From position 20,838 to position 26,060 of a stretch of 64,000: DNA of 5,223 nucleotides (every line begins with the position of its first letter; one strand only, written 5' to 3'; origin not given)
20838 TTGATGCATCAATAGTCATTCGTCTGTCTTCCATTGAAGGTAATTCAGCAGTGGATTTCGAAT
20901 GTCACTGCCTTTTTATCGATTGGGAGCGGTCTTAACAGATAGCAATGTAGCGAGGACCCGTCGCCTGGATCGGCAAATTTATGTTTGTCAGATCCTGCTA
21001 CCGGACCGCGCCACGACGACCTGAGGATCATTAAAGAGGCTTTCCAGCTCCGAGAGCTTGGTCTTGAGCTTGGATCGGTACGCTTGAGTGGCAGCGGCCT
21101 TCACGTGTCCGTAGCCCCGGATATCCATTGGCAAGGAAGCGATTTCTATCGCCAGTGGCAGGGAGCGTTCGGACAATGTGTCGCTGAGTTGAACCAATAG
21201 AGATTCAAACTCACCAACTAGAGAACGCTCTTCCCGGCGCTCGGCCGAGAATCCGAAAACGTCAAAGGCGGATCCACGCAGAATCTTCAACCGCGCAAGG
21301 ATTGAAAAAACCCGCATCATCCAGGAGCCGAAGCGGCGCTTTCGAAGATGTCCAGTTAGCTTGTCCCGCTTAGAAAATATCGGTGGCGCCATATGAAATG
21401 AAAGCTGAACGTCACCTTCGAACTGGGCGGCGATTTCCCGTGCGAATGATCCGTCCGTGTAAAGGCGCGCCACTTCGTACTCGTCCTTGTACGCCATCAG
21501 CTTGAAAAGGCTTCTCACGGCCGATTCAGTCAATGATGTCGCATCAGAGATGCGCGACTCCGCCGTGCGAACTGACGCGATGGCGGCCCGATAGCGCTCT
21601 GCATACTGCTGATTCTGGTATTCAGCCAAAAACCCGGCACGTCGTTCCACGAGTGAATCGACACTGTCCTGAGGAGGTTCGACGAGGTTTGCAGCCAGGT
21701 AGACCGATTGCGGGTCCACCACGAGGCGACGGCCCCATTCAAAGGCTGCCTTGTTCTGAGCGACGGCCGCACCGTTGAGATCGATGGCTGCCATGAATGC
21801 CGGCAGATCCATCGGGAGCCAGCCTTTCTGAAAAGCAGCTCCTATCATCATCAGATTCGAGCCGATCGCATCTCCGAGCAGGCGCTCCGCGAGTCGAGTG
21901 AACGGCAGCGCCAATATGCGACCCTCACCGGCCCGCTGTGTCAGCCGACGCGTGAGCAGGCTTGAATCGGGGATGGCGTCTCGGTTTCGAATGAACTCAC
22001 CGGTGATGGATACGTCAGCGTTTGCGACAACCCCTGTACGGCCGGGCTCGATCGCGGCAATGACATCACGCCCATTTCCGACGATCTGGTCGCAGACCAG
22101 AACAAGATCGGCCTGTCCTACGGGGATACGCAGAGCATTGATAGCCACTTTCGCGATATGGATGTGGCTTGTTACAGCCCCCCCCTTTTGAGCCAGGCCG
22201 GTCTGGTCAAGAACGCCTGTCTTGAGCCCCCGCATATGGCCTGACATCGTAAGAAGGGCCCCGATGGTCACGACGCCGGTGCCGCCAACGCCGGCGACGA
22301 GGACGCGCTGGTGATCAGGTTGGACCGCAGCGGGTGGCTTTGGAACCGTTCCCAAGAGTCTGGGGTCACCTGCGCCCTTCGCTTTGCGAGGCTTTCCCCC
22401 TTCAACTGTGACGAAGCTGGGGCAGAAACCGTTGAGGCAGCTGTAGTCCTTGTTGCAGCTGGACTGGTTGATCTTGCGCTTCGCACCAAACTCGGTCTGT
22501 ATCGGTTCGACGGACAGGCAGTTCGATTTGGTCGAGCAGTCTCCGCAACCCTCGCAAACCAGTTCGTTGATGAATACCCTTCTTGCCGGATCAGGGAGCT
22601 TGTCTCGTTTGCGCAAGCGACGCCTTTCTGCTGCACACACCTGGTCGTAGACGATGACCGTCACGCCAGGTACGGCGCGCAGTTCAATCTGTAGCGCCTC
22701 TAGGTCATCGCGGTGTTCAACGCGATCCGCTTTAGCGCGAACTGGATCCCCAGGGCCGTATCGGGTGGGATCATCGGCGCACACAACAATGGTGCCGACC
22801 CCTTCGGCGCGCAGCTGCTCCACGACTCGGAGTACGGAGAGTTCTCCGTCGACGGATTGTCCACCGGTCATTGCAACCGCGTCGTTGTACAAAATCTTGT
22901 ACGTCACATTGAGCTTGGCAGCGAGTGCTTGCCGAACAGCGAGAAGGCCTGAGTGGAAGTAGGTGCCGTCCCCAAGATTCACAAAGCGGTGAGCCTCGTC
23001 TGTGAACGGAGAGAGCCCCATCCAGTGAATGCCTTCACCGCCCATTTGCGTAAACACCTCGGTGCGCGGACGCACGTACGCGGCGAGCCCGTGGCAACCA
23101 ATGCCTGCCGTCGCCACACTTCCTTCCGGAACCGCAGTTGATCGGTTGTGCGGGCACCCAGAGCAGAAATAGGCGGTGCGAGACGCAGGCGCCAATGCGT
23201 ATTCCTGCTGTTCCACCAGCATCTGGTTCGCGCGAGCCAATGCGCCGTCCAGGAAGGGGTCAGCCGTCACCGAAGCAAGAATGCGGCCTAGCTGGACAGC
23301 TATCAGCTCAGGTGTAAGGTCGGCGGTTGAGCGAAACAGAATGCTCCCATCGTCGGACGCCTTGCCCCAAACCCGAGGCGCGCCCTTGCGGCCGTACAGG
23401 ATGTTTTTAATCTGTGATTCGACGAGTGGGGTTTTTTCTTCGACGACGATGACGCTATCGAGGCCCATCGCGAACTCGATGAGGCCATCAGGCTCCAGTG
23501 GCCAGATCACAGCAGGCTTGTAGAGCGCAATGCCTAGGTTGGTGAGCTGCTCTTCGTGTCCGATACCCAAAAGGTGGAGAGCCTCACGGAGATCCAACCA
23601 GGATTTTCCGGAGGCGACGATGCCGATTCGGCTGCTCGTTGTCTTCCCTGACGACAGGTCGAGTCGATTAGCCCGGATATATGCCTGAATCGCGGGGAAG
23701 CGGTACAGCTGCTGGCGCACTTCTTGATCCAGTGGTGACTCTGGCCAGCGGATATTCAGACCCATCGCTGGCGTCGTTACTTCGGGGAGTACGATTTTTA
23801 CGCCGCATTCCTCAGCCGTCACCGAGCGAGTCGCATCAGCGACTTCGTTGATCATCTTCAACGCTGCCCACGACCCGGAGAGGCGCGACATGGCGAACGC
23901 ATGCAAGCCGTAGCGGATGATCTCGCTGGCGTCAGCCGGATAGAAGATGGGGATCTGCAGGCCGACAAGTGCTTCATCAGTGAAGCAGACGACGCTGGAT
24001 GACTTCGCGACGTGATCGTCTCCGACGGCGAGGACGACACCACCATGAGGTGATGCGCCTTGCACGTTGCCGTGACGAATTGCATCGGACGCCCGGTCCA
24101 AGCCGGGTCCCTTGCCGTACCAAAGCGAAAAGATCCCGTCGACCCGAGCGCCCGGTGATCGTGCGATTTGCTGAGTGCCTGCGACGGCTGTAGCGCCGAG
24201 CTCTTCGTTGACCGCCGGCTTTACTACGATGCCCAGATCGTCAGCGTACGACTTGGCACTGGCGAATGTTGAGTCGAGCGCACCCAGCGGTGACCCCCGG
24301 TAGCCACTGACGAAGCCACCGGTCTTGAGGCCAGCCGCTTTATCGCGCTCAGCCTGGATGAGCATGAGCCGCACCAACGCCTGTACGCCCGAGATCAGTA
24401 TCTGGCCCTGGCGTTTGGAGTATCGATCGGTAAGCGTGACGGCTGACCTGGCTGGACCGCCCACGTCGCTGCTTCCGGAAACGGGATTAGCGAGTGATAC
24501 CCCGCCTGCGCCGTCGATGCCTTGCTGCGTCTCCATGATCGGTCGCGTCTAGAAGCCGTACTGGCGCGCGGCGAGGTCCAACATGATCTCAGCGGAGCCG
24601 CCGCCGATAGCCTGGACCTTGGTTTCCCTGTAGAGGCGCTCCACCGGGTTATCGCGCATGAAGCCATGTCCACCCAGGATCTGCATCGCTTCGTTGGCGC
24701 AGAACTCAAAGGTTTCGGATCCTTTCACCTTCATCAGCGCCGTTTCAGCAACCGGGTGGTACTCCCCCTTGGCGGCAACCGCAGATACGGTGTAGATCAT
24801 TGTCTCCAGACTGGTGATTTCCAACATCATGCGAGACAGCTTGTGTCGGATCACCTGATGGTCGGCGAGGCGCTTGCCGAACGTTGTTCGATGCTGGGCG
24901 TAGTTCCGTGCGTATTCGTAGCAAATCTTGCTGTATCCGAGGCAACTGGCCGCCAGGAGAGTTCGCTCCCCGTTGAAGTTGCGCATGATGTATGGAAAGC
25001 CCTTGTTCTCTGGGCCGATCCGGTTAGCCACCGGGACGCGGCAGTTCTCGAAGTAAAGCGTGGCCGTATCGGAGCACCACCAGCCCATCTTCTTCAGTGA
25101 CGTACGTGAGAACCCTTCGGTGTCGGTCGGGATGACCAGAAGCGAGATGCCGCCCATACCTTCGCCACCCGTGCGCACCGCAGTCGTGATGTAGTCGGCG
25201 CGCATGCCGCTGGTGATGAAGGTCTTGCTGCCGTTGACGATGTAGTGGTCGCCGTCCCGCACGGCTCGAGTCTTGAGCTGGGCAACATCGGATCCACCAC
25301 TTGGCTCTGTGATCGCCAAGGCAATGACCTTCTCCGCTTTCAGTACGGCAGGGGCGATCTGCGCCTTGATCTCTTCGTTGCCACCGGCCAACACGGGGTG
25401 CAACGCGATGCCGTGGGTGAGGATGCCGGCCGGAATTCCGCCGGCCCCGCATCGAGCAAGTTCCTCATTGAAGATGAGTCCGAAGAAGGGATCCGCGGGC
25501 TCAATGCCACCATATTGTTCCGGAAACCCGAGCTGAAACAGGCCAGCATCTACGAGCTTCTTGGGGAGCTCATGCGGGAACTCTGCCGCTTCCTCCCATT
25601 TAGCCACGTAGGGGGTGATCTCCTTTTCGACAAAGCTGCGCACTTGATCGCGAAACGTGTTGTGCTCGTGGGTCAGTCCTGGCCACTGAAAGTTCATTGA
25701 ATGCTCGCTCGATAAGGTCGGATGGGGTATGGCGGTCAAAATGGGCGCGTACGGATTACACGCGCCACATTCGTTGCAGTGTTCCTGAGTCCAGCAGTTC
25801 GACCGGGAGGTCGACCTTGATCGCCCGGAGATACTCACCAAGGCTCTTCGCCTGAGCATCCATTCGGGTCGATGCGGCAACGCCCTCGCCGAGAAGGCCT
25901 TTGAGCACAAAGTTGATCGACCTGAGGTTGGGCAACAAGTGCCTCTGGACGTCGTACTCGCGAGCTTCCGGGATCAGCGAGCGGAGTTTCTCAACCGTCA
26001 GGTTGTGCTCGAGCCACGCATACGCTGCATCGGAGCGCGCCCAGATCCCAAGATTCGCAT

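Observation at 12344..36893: Five promoter-embedded copies of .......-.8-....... define an apparent regulon spanning about 25 kb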

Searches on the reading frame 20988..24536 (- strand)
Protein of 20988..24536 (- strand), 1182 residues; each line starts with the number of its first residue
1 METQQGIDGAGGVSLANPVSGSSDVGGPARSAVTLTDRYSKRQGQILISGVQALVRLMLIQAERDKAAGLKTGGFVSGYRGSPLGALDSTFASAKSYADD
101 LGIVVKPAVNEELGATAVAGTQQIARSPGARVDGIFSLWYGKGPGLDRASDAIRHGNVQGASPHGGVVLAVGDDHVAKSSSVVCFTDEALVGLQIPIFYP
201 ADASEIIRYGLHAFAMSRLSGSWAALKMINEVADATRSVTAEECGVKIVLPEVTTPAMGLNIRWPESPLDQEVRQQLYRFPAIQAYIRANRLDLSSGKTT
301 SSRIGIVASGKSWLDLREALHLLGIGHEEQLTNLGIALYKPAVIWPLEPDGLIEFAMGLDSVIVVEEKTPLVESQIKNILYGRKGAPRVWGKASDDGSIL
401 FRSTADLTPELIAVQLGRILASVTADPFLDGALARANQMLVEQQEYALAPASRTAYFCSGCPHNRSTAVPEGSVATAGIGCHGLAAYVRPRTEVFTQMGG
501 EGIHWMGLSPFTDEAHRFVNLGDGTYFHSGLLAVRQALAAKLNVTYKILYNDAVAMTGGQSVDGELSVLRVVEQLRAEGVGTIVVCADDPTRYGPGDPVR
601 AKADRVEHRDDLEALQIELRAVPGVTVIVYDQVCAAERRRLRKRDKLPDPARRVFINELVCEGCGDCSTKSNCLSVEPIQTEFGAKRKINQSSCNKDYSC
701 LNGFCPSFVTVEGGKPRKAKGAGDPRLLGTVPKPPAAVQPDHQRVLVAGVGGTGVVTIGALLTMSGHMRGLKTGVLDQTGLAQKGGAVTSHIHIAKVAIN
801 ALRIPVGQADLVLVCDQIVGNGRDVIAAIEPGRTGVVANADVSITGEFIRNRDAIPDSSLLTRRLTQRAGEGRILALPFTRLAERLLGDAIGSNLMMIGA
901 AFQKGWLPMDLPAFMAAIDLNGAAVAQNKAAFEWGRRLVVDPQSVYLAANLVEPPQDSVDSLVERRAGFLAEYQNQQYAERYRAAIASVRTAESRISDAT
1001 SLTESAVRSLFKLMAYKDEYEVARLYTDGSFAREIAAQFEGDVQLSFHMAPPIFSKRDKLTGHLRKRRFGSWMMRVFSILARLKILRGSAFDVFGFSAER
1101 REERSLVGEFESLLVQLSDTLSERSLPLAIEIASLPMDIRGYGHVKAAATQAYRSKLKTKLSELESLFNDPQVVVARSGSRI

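Call 9: search_protein_families(library=pfam, proteins=[window:20988-24536:-])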
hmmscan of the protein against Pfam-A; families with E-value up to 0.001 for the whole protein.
window:20988-24536:- (1182 aa): 2 families
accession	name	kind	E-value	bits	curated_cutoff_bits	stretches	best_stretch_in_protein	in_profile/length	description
PF20169.3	DUF6537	-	4.3e-67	226.4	27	1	959-1157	1-201/203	Family of unknown function (DUF6537)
PF01558.24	POR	-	2.3e-17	64.1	27.4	1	751-936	1-172/173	Pyruvate ferredoxin/flavodoxin oxidoreductase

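Call 12: search_protein_families(library=ncbifam, proteins=[window:20988-24536:-])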
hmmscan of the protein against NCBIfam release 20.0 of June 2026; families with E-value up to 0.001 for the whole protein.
window:20988-24536:- (1182 aa): 17 families
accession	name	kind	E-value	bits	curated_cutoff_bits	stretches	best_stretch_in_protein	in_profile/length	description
NF009589.0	PRK13030.1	subfamily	0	1469.2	816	1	28-1166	11-1159/1170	indolepyruvate ferredoxin oxidoreductase family protein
NF009588.0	PRK13029.1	subfamily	0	1437.9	952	1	30-1163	13-1175/1196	indolepyruvate ferredoxin oxidoreductase family protein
TIGR03336.1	IOR_alpha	equivalog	5.9e-31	107.4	650.9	1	76-702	23-588/595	indolepyruvate ferredoxin oxidoreductase subunit alpha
NF005322.0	PRK06853.1-2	equivalog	1.9e-13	50.7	237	1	744-939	7-193/197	indolepyruvate oxidoreductase subunit beta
TIGR03334.1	IOR_beta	equivalog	2.2e-12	47.3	205.8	1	745-919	3-169/189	indolepyruvate ferredoxin oxidoreductase subunit beta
NF004917.0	PRK06274.1-3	equivalog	2.2e-12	47.3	284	1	745-935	5-189/203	indolepyruvate oxidoreductase subunit beta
NF006179.0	PRK08312.1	subfamily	2.6e-12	46.6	348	1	744-1155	13-467/514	indolepyruvate oxidoreductase subunit beta family protein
NF005324.0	PRK06853.1-4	equivalog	4.7e-12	46.2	222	1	744-907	4-154/196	indolepyruvate oxidoreductase subunit beta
NF005323.0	PRK06853.1-3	equivalog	1.3e-10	41.5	238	1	744-938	8-194/197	indolepyruvate oxidoreductase subunit beta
NF005328.0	PRK06853.2-2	equivalog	4.1e-10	39.7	240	1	744-813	5-72/192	indolepyruvate oxidoreductase subunit beta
NF004918.0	PRK06274.1-4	equivalog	4.7e-10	39.5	278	1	744-919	4-170/202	indolepyruvate oxidoreductase subunit beta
NF005327.0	PRK06853.2-1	equivalog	1.2e-09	38.3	242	1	744-813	5-72/194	indolepyruvate oxidoreductase subunit beta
NF005326.0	PRK06853.1-6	equivalog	3.8e-08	33.3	348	1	745-935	6-192/202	indolepyruvate oxidoreductase subunit beta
NF004916.0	PRK06274.1-2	equivalog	1.6e-06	28.3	227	1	743-815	3-73/178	indolepyruvate oxidoreductase subunit beta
NF005325.0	PRK06853.1-5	equivalog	4.5e-06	26.5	230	1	743-817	4-77/192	indolepyruvate oxidoreductase subunit beta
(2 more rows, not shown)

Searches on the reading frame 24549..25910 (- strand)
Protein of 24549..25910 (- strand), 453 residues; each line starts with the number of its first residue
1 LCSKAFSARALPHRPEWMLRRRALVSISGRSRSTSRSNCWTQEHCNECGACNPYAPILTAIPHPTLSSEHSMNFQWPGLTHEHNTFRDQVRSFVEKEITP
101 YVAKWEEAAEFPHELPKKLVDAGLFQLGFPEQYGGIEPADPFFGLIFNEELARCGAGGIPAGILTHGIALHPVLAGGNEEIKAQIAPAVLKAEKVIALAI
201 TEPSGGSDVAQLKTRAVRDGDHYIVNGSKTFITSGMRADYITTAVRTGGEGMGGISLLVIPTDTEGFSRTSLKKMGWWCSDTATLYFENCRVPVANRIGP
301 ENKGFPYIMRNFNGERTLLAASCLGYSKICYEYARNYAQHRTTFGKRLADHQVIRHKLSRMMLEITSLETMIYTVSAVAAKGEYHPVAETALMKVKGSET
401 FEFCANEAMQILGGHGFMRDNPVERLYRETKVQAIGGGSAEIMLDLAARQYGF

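Call 9: search_protein_families(library=pfam, proteins=[window:24549-25910:-])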
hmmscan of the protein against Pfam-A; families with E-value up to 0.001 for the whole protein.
window:24549-25910:- (453 aa): 5 families
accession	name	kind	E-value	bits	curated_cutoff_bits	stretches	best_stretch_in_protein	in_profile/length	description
PF00441.29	Acyl-CoA_dh_1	-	5.1e-45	153.7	22.4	1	302-450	1-148/150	Acyl-CoA dehydrogenase, C-terminal domain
PF02771.21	Acyl-CoA_dh_N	-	1.8e-25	89.9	22.9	1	80-192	1-112/113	Acyl-CoA dehydrogenase, N-terminal domain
PF02770.24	Acyl-CoA_dh_M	-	1.2e-22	80.3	33.3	1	197-290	1-97/97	Acyl-CoA dehydrogenase, middle domain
PF08028.16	Acyl-CoA_dh_2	-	1.4e-11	45.2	22.7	1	319-432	3-125/134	Acyl-CoA dehydrogenase, C-terminal domain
PF22924.1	ACOX_C_alpha1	-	0.00046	20.5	27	0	381-449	100-166/169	Acyl-CoA oxidase, C-alpha1 domain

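Call 12: search_protein_families(library=ncbifam, proteins=[window:24549-25910:-])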
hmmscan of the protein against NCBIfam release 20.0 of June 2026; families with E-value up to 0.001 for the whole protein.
window:24549-25910:- (453 aa): 21 families
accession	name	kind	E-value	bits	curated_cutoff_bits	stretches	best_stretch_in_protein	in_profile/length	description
NF042972.1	AcrlCoAredClosAcrC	equivalog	3.1e-81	273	640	1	79-447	5-372/378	acryloyl-CoA reductase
NF008997.0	PRK12341.1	equivalog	5.5e-70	236.4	537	1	79-450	5-375/382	acyl-CoA dehydrogenase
NF043006.1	CyhCrbnylCoADH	equivalog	4e-66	223.5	650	1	82-444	7-368/380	cyclohexane-1-carbonyl-CoA dehydrogenase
NF045552.1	GlutCoADH_Des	equivalog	2e-64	218.2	470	1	79-444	5-372/387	glutaryl-CoA dehydrogenase Acd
NF058590.1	AcCoDHFadEBacil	equivalog_domain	1.1e-61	209.1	600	1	78-442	20-401/586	acyl-CoA dehydrogenase FadE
NF042439.1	SulpropCoADesulf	equivalog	7.5e-55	186.2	600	1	88-448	2-367/379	3-sulfinopropanoyl-CoA desulfinase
NF002885.1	PRK03354.1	equivalog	3.6e-52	177.7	540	1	79-450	5-372/378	crotonobetainyl-CoA dehydrogenase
TIGR03207.1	cyc_hxne_CoA_dh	equivalog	1.2e-46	159.1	575.35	1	80-450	2-370/372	cyclohexanecarboxyl-CoA dehydrogenase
NF045652.1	ProlPCPDhRedW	equivalog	6e-45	153.7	650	1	82-452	3-374/376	L-prolyl-[peptidyl-carrier protein] dehydrogenase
NF053553.1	prodigi_MBC_PigA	equivalog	2.3e-40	138.9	500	1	79-452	5-380/381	prodigiosin MBC biosynthesis dehydrogenase PigA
TIGR03204.1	pimC_large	equivalog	2.6e-35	122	623.85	1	80-414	5-341/395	pimeloyl-CoA dehydrogenase large subunit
NF052270.1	Staph_DH_FadE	equivalog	3.9e-34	118.1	600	1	78-431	20-373/400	acyl-CoA dehydrogenase FadE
NF037942.1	ac_ACP_DH_MbtN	equivalog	8.4e-28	97.2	700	1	84-448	3-362/376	mycobactin biosynthesis acyl-ACP dehydrogenase MbtN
NF049984.1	Rv1679_FadE16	equivalog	1.1e-21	77.6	600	1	106-447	20-361/371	Rv1679 family acyl-CoA dehydrogenase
TIGR03203.1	pimD_small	equivalog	3.8e-19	69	652.7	1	115-424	42-349/378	pimeloyl-CoA dehydrogenase small subunit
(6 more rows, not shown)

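Call 98: search_solved_structures(query=window:24549-25697:-, max_evalue=1e-60)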
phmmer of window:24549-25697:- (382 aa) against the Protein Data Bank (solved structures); distinct sequences matched with E-value up to 1e-60: 6.
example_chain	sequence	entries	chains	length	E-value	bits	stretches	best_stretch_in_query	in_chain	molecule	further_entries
3r7k_A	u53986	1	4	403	1.1e-91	311.3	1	9-381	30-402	Probable acyl CoA dehydrogenase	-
3oib_A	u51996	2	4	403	4.9e-90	305.8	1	9-382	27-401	Acyl-CoA dehydrogenase | Putative acyl-CoA dehydrogenase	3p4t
2pg0_A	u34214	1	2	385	4.6e-71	243.4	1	8-380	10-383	Acyl-CoA dehydrogenase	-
4u83_A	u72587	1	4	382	1.4e-64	222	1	8-373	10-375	Acyl-CoA dehydrogenase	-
3pfd_A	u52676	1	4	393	8.1e-63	216.2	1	5-373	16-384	Acyl-CoA dehydrogenase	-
5lnx_A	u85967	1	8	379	9.8e-63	216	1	9-372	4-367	Acyl-CoA dehydrogenase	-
